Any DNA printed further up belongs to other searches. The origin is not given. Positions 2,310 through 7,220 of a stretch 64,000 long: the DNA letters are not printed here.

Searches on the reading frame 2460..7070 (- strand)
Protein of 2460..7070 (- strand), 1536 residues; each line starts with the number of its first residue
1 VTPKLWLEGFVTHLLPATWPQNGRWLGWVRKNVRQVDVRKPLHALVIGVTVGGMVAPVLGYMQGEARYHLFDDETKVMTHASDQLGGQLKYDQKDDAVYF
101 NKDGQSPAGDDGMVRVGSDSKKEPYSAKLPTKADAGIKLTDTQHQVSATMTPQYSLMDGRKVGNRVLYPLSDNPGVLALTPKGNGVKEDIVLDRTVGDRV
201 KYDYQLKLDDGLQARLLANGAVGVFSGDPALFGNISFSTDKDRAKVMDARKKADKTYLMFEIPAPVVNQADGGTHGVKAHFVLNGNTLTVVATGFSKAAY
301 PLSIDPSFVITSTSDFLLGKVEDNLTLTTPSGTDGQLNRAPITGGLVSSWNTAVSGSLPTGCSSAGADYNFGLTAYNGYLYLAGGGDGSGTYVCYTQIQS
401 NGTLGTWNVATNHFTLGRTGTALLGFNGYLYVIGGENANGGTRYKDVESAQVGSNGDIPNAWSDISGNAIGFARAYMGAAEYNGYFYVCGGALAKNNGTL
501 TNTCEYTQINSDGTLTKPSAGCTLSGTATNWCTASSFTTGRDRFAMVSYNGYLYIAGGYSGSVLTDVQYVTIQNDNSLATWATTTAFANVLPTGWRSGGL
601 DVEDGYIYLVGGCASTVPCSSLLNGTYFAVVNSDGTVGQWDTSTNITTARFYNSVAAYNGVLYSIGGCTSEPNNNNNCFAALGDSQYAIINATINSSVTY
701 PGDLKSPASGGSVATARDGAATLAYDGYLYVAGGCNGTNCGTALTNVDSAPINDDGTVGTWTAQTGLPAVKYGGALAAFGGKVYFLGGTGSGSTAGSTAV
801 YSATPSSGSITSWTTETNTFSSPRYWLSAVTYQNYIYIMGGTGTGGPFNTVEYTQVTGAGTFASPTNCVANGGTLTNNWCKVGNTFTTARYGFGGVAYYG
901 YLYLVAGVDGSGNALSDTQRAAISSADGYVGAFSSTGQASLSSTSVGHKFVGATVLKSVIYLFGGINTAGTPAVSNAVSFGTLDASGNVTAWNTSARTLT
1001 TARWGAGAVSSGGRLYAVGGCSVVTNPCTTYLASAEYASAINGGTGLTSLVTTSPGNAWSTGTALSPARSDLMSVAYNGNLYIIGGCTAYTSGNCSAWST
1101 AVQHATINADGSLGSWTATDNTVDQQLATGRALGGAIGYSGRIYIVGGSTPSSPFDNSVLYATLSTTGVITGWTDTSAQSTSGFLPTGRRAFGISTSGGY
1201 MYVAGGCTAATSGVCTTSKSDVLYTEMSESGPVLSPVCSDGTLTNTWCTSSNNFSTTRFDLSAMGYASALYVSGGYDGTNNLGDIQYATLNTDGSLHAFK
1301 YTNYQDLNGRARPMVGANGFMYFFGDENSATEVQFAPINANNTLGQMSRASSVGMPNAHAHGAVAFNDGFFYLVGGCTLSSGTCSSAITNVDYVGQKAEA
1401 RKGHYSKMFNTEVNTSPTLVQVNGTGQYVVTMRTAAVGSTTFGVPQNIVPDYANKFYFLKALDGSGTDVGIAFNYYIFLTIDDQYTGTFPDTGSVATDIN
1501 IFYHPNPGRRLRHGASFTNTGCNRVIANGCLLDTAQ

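Call 8: search_protein_families(library=pfam, proteins=[window:2460-7070:-], max_evalue=0.01)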
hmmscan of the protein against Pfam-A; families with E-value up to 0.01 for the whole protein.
window:2460-7070:- (1536 aa): 7 families
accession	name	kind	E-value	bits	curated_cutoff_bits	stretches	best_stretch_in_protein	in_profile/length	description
PF24681.1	Kelch_KLHDC2_KLHL20_DRC7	-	3.6e-29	102.1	50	7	605-841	9-221/221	KLHDC2/KLHL20/DRC7 Kelch-repeats domain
PF01344.31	Kelch_1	-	1.3e-28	98.5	20.1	2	717-746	2-28/46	Kelch motif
PF25210.1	Kelch_FKB95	-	3.8e-12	46.8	70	0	606-679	44-110/268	FKB95, Kelch-repeats domain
PF24981.1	Beta-prop_ATRN-LZTR1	-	1.4e-08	34.8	50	1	601-739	156-284/289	Attractin/LZTR1 beta-propeller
PF13964.12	Kelch_6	-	2.1e-05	24.8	25.3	0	542-562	3-23/50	Kelch motif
PF13418.12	Kelch_4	-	2.8e-05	24.4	21.6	0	1361-1386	5-30/49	Galactose oxidase, central domain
PF07646.21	Kelch_2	-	0.0037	17.6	21.3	0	1069-1095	2-26/48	Kelch motif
